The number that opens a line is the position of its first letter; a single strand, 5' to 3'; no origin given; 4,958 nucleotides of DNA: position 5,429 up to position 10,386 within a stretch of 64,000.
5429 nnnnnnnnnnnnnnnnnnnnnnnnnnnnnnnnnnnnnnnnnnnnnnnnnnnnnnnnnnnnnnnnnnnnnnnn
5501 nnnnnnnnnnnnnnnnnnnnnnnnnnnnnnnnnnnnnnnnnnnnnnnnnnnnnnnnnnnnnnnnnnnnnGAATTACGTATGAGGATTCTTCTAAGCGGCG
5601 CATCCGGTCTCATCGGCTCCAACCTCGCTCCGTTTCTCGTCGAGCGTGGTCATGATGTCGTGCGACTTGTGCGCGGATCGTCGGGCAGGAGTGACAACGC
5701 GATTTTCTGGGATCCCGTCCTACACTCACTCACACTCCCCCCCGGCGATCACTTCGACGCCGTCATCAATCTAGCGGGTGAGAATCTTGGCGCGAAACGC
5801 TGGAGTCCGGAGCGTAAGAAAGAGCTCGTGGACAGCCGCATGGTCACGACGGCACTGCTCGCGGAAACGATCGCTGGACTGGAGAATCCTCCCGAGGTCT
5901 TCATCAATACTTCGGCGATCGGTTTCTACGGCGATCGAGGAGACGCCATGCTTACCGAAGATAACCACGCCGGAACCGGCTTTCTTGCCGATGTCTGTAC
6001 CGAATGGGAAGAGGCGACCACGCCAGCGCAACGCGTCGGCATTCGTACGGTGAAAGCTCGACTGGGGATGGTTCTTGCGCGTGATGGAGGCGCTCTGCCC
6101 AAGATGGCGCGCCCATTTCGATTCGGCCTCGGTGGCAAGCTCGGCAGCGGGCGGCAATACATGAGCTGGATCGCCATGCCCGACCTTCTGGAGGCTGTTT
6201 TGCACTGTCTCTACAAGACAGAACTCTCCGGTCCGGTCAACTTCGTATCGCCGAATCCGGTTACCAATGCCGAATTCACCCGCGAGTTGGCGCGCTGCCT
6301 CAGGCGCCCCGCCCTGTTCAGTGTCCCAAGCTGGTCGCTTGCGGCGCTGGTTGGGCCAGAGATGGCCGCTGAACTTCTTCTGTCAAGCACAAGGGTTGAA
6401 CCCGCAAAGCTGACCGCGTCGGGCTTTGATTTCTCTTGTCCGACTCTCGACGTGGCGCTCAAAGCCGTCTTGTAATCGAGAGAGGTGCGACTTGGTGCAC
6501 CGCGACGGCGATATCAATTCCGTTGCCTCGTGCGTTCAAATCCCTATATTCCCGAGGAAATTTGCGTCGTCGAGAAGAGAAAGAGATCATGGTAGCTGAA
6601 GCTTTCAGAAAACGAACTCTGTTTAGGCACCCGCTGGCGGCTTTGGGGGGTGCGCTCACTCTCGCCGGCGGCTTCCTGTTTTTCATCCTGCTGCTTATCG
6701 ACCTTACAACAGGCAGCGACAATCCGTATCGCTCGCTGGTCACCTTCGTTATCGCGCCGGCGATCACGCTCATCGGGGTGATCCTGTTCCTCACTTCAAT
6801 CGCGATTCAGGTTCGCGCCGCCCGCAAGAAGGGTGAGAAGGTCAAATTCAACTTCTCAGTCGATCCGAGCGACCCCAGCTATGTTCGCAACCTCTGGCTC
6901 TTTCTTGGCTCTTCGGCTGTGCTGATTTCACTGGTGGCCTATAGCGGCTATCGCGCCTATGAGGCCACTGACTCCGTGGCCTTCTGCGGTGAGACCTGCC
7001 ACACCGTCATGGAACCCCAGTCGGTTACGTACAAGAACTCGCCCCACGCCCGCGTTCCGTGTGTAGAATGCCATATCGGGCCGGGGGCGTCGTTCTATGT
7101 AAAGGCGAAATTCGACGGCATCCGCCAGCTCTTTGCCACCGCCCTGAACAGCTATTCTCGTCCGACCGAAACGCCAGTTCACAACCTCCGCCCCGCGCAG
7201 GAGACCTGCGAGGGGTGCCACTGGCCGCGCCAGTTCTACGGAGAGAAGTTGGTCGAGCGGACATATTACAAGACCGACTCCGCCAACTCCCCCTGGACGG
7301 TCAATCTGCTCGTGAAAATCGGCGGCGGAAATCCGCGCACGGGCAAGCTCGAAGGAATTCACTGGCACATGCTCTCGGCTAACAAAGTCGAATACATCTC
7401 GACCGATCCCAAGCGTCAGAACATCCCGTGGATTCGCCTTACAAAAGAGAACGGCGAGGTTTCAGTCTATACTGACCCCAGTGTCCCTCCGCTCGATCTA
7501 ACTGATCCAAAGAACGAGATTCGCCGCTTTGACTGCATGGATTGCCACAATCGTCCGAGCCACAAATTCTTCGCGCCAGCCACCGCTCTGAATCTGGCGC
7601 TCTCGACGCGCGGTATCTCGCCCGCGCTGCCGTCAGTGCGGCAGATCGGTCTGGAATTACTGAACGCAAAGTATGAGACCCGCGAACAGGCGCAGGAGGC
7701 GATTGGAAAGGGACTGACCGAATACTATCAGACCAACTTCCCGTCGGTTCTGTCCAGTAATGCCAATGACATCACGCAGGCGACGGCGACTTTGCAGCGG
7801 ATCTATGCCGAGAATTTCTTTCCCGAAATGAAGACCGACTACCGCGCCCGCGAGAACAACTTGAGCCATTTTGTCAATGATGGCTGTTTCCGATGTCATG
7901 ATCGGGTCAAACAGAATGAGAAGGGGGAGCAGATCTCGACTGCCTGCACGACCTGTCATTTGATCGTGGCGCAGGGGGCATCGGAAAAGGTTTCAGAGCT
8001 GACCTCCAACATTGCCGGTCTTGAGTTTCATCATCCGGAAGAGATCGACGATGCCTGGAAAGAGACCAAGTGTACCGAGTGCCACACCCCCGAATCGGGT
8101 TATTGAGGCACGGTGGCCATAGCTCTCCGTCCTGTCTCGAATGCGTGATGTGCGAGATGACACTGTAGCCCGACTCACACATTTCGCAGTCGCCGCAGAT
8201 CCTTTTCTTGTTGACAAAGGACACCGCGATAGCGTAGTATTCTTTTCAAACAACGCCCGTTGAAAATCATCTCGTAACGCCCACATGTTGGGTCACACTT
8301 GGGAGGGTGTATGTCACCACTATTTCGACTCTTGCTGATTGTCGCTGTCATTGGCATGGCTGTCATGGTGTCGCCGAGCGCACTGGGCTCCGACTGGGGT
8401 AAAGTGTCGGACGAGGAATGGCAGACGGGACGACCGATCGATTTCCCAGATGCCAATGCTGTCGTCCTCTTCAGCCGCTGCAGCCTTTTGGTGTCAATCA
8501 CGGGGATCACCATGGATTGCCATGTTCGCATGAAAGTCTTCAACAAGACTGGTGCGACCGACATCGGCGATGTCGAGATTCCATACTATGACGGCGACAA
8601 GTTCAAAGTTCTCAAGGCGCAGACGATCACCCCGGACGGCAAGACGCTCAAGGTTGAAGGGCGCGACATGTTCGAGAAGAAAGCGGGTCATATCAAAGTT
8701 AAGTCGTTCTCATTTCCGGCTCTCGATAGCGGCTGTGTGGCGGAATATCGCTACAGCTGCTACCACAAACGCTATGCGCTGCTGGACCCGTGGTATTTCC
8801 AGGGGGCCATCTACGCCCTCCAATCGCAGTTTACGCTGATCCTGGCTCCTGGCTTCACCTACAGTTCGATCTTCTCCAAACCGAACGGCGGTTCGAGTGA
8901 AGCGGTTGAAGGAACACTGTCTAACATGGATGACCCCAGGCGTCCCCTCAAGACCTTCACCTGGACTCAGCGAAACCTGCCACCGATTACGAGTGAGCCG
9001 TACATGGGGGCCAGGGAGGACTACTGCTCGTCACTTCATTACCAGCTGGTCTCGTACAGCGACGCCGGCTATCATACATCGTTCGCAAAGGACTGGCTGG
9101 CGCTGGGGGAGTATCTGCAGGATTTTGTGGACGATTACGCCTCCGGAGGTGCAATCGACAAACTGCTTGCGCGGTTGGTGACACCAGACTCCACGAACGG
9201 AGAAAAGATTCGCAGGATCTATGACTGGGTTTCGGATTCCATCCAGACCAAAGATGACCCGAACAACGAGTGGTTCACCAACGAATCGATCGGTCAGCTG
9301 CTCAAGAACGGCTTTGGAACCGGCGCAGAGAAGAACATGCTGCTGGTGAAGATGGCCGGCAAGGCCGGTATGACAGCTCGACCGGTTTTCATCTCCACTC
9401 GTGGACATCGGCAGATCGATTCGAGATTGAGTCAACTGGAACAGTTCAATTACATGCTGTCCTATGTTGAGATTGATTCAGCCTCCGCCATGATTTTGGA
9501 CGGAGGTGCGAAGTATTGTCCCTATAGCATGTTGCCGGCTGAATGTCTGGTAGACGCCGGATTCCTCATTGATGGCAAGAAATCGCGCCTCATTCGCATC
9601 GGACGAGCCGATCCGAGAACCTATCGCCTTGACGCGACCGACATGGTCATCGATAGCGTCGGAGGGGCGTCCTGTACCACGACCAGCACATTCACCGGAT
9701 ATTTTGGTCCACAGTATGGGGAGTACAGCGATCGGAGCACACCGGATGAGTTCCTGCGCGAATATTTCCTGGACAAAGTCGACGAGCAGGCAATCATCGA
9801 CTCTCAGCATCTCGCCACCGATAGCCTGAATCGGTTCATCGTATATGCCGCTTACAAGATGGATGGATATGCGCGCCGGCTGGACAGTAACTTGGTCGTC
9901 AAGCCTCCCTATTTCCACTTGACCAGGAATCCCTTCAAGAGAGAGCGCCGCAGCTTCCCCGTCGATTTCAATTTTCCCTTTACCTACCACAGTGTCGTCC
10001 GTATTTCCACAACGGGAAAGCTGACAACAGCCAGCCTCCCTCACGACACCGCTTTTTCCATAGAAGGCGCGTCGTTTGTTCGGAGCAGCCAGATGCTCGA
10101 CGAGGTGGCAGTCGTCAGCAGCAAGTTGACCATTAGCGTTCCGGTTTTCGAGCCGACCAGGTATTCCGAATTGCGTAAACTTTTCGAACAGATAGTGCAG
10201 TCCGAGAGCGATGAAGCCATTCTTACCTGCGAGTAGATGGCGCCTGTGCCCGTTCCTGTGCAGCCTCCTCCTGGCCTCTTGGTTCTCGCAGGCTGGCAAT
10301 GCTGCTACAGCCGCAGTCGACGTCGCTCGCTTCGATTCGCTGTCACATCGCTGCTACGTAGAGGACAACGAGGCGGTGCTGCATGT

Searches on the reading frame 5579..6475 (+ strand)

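Call 26: search_protein_families(library=pfam, proteins=[window:5579-6475:+], max_evalue=0.001)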
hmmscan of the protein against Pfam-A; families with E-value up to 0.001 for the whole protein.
window:5579-6475:+ (298 aa): 3 families
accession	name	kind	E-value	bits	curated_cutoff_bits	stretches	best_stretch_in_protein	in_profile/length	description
PF08338.16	DUF1731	-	1.8e-15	56.8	27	1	249-296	1-46/47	Domain of unknown function (DUF1731)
PF01370.27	Epimerase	-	6e-14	52.5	20.9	1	3-213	1-227/240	NAD dependent epimerase/dehydratase family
PF16363.11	GDP_Man_Dehyd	-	9.6e-07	29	27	0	4-36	1-33/332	GDP-mannose 4,6 dehydratase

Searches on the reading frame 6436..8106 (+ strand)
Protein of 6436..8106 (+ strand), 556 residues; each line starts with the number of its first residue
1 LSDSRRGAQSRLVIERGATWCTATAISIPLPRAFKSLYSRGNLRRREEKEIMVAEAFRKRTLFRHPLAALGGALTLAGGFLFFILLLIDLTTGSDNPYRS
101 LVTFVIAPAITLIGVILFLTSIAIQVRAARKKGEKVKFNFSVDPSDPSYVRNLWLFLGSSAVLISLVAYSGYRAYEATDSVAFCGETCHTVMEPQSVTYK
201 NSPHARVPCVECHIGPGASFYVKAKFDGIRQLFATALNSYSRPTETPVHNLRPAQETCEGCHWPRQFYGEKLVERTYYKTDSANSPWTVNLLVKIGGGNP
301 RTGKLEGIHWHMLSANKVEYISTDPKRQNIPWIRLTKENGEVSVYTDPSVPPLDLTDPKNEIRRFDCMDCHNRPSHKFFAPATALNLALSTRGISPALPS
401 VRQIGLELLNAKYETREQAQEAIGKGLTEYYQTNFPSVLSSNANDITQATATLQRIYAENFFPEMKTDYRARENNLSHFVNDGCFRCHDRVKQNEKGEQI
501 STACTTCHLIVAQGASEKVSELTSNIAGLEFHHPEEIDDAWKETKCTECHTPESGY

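Call 26: search_protein_families(library=pfam, proteins=[window:6436-8106:+], max_evalue=0.001)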
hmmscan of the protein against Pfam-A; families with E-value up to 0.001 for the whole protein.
window:6436-8106:+ (556 aa): 4 families
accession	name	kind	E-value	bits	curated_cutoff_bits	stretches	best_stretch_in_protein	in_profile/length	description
PF03264.19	Cytochrom_NNT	-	1.7e-06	28.4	24.1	1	157-245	11-104/174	NapC/NirT cytochrome c family, N-terminal region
PF14522.11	Cytochrome_C7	-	2.4e-06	27.7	24.8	0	477-508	43-66/67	Cytochrome c7 and related cytochrome c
PF02085.21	Cytochrom_CIII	-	4.1e-05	24.3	22.9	0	192-263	16-83/101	Class III cytochrome C family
PF14537.11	Cytochrom_c3_2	-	0.00016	22.5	25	0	481-551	5-65/79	Cytochrome c3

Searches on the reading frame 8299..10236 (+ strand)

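Call 26: search_protein_families(library=pfam, proteins=[window:8299-10236:+], max_evalue=0.001)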
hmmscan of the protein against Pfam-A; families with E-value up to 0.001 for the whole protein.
window:8299-10236:+ (645 aa): 2 families
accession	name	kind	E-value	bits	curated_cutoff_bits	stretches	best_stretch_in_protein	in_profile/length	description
PF12969.12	DUF3857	-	9.7e-12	45.7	24.6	1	75-230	10-169/170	Domain of Unknown Function with PDB structure (DUF3857)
PF01841.26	Transglut_core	-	1.5e-05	25.7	23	1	289-372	3-84/108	Transglutaminase-like superfamily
